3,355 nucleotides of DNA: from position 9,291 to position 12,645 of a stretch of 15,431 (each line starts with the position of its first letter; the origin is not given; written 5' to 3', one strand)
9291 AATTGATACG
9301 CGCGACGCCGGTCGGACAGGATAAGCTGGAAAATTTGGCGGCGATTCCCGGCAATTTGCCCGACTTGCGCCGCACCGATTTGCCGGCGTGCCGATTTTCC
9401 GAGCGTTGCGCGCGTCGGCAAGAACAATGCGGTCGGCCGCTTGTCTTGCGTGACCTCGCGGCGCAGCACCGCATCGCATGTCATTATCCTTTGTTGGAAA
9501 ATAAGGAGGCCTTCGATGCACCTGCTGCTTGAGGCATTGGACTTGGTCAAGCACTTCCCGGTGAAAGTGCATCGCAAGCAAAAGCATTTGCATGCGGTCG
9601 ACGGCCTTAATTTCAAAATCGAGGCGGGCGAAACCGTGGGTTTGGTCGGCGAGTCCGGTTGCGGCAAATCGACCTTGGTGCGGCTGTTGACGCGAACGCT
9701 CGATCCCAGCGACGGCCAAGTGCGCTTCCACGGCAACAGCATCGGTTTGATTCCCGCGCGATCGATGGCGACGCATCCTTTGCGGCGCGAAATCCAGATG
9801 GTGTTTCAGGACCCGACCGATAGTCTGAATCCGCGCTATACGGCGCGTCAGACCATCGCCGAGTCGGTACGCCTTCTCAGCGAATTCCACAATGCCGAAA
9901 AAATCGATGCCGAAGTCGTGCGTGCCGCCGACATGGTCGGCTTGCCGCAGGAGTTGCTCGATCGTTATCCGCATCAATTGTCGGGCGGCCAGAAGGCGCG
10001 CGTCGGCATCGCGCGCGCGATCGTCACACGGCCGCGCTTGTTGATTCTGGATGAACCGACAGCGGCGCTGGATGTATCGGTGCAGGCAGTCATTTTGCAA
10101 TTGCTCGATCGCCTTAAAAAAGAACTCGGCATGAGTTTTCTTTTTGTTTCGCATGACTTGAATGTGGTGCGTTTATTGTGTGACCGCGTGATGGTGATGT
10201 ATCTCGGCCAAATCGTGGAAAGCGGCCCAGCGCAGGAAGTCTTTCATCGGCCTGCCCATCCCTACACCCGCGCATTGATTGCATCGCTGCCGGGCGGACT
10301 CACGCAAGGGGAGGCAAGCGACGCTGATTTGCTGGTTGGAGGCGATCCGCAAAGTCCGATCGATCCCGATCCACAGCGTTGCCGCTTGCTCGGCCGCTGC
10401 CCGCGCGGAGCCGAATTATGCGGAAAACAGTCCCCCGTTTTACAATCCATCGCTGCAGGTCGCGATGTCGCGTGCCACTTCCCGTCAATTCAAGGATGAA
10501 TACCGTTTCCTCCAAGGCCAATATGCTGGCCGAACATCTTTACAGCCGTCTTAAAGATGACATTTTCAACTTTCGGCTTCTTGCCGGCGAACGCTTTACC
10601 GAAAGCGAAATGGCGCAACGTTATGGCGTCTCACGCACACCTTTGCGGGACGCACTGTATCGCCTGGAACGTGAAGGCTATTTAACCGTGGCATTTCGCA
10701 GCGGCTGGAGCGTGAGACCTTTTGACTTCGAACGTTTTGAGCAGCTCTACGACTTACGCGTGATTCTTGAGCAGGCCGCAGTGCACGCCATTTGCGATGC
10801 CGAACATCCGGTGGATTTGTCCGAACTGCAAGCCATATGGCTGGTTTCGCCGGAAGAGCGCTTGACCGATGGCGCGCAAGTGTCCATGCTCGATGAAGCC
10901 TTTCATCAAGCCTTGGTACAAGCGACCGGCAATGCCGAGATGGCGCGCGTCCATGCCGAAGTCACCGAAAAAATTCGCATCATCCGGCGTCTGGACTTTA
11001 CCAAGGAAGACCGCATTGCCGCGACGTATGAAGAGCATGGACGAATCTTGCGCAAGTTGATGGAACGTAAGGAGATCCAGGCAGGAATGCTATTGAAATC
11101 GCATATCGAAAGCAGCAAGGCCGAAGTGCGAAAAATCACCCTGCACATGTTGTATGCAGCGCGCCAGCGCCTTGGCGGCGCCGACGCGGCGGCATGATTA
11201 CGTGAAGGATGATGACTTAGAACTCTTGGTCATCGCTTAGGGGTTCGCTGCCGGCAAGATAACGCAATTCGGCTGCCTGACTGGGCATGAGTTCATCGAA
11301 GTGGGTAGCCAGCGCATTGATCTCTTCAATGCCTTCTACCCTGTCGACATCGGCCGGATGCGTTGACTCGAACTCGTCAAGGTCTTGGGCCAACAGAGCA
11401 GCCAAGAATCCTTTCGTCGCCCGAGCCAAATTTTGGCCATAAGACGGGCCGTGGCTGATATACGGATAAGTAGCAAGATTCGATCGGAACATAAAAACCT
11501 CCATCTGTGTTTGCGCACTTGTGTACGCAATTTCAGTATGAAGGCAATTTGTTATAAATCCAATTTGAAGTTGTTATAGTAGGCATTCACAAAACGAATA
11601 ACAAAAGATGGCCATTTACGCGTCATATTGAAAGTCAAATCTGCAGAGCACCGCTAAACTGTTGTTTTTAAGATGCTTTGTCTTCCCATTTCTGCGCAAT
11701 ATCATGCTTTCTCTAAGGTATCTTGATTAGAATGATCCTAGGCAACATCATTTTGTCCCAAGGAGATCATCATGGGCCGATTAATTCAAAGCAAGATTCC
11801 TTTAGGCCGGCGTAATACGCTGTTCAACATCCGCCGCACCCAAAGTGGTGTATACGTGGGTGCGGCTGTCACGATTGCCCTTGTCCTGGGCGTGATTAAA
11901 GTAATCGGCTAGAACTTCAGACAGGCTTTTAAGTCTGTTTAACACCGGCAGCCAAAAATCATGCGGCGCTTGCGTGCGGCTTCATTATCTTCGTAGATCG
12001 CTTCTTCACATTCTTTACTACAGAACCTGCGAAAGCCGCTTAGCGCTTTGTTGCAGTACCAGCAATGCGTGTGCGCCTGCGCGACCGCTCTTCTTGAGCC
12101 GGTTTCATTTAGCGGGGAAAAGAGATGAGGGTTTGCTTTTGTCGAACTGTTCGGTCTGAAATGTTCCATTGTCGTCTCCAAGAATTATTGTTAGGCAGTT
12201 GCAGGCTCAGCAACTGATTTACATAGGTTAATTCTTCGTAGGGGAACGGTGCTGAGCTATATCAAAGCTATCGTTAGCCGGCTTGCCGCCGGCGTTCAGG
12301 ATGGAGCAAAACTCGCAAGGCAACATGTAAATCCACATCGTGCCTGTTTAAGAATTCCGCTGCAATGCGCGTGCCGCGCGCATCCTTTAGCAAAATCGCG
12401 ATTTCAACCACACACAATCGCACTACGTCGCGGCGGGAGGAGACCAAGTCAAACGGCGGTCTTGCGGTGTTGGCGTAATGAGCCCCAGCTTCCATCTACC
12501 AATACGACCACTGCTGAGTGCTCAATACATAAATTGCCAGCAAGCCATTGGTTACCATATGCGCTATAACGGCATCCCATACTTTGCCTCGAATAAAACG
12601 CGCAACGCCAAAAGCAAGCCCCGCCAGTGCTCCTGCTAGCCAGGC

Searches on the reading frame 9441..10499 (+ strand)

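Call 26: search_protein_families(library=pfam, proteins=[window:9441-10499:+], max_evalue=0.001)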
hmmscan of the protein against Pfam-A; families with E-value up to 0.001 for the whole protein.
window:9441-10499:+ (352 aa): 8 families
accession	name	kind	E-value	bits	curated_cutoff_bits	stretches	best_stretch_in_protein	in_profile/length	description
PF00005.33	ABC_tran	-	2.1e-36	126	25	1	54-208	2-137/137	ABC transporter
PF08352.17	oligo_HPY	-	1.3e-09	38.7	27.1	1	259-327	1-65/65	Oligopeptide/dipeptide transporter, C-terminal region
PF02463.25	SMC_N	-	9e-08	32.2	40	1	66-250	27-208/220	RecF/RecN/SMC N terminal domain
PF13304.12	AAA_21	-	1.1e-07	32.7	27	1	175-243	233-303/304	AAA domain, putative AbiEii toxin, Type IV TA system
PF13191.12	AAA_16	-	7.9e-06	26.9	32.6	1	63-226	24-160/167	AAA ATPase domain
PF13401.12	AAA_22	-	4.5e-05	24.2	27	1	68-136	10-65/130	AAA domain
PF03193.22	RsgA_GTPase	-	0.0004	20.7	30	1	47-95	91-138/174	RsgA GTPase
PF07728.20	AAA_5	-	0.00089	19.7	22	0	68-88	4-24/139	AAA domain (dynein-related subfamily)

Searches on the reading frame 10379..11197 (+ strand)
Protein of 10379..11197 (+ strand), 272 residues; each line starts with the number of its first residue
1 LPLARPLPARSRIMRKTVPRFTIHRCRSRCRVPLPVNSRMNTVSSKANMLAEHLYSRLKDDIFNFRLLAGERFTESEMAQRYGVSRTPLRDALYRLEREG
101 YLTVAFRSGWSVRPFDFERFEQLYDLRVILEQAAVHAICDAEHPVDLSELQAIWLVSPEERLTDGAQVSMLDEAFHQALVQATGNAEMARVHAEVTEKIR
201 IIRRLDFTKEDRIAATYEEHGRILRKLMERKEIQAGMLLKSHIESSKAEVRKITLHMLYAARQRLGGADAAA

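Call 26: search_protein_families(library=pfam, proteins=[window:10379-11197:+], max_evalue=0.001)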
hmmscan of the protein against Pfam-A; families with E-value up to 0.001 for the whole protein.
window:10379-11197:+ (272 aa): 2 families
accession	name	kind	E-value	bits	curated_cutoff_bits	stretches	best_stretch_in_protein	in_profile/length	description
PF00392.27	GntR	-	3.1e-16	59.2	27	1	50-112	1-64/64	Bacterial regulatory proteins, gntR family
PF07729.17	FCD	-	2.1e-15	57.7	24.3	1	122-244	1-124/125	FCD domain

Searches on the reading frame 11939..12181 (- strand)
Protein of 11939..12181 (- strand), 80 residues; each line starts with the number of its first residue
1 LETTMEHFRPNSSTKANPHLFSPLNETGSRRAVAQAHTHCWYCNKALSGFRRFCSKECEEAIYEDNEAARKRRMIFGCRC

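Call 27: search_protein_families(library=pfam, proteins=[window:11939-12181:-], max_evalue=1)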
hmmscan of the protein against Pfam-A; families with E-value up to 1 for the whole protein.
window:11939-12181:- (80 aa): 2 families
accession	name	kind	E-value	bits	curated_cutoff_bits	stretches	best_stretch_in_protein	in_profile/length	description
PF09889.16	DUF2116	-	1.4e-06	28.5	26.8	1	36-76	2-42/59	Probable treble clef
PF06467.20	zf-FCS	-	0.98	9.7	22.4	0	40-58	7-35/39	MYM-type Zinc finger with FCS sequence motif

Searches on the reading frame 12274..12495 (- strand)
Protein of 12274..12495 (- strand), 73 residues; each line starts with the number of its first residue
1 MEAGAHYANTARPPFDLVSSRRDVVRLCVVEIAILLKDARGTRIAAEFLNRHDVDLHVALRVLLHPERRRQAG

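Call 27: search_protein_families(library=pfam, proteins=[window:12274-12495:-], max_evalue=1)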
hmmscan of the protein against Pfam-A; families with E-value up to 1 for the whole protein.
window:12274-12495:- (73 aa): 0 families

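Call 62: list_cluster_members(proteins=[window:12274-12495:-, window:11939-12181:-, window:11217-11504:-, P0001, P0002])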
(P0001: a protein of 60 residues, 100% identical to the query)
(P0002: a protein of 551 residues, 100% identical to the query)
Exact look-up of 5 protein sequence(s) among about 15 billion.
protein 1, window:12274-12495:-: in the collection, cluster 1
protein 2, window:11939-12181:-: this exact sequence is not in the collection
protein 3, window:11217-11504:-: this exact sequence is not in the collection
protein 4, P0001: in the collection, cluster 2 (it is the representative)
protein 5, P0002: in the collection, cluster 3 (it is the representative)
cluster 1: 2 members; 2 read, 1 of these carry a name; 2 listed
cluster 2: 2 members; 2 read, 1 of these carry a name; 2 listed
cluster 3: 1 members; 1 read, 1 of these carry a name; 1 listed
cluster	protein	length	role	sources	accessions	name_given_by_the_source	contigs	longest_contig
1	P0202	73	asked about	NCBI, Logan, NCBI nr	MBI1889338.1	MAG: hypothetical protein HYS18_01690 [Burkholderiales bacterium] | hypothetical protein [Burkholderiales bacterium]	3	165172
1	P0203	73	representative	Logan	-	-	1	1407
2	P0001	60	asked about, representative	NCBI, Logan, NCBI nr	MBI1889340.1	MAG: hypothetical protein HYS18_01700 [Burkholderiales bacterium] | hypothetical protein [Burkholderiales bacterium]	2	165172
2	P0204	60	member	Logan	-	-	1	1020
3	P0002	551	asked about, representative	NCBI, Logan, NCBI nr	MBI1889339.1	MAG: exosortase E/protease, VPEID-CTERM system [Burkholderiales bacterium] | exosortase E/protease, VPEID-CTERM system [Burkholderiales bacterium]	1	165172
